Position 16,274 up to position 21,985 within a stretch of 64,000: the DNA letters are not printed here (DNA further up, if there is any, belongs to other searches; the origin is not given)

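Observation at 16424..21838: Four-domain voltage-gated channel with a non-canonical R/S/D/D pore ring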

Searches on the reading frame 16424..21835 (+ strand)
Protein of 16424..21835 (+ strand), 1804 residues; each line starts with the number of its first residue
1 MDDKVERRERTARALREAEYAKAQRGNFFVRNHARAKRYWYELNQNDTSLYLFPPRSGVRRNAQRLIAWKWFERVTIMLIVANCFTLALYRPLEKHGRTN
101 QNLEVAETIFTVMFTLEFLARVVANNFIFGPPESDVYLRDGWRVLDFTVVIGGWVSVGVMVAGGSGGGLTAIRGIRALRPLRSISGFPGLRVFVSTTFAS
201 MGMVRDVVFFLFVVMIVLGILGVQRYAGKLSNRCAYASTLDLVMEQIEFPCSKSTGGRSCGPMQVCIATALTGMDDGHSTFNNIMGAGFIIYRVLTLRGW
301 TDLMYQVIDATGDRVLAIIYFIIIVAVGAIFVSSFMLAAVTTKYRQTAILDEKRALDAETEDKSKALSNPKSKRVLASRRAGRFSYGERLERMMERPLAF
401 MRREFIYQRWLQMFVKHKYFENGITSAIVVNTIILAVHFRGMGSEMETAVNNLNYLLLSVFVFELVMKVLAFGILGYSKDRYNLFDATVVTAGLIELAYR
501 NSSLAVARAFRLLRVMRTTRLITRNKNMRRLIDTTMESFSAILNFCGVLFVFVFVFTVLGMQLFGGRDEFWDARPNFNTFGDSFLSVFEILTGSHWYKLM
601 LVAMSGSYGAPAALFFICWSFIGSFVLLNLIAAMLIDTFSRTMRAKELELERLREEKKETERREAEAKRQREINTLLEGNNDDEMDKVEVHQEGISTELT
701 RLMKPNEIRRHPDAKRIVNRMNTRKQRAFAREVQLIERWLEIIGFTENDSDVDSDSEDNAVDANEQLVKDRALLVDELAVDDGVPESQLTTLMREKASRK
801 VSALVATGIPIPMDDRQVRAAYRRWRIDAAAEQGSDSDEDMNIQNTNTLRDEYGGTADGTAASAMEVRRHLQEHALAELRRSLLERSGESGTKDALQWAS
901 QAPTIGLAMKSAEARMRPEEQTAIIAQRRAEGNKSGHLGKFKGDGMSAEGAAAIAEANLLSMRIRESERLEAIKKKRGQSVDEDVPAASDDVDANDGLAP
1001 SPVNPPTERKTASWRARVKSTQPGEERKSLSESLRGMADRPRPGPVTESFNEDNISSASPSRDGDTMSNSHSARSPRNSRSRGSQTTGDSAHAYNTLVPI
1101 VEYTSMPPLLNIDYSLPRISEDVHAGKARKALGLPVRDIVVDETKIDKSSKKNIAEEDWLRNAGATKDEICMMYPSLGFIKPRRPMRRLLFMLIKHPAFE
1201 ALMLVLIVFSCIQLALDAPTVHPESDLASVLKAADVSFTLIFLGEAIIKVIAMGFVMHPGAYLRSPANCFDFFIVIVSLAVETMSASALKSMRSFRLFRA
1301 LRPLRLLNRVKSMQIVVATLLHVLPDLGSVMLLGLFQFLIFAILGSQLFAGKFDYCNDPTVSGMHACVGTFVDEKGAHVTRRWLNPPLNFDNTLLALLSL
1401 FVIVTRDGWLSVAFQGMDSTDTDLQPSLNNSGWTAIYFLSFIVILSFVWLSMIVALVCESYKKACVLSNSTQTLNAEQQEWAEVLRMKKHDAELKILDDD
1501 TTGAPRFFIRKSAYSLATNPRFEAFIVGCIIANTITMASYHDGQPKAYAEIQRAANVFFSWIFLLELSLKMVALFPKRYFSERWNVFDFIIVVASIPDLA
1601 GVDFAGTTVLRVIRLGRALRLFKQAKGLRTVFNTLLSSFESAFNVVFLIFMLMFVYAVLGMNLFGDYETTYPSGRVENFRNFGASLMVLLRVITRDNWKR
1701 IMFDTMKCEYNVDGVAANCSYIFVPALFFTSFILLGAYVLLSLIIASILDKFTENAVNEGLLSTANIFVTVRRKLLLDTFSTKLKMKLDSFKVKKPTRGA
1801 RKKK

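Call 5: search_protein_families(library=pfam, proteins=[window:16424-21835:+], max_evalue=0.01)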
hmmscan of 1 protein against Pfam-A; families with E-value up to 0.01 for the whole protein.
window:16424-21835:+ (1804 aa): 2 families
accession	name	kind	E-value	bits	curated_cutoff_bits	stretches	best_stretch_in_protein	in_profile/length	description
PF00520.37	Ion_trans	-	2.2e-194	643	25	4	1520-1754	2-235/241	Ion transport protein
PF08016.18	PKD_channel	-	5.7e-12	46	22.4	2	452-640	43-223/225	Polycystin cation channel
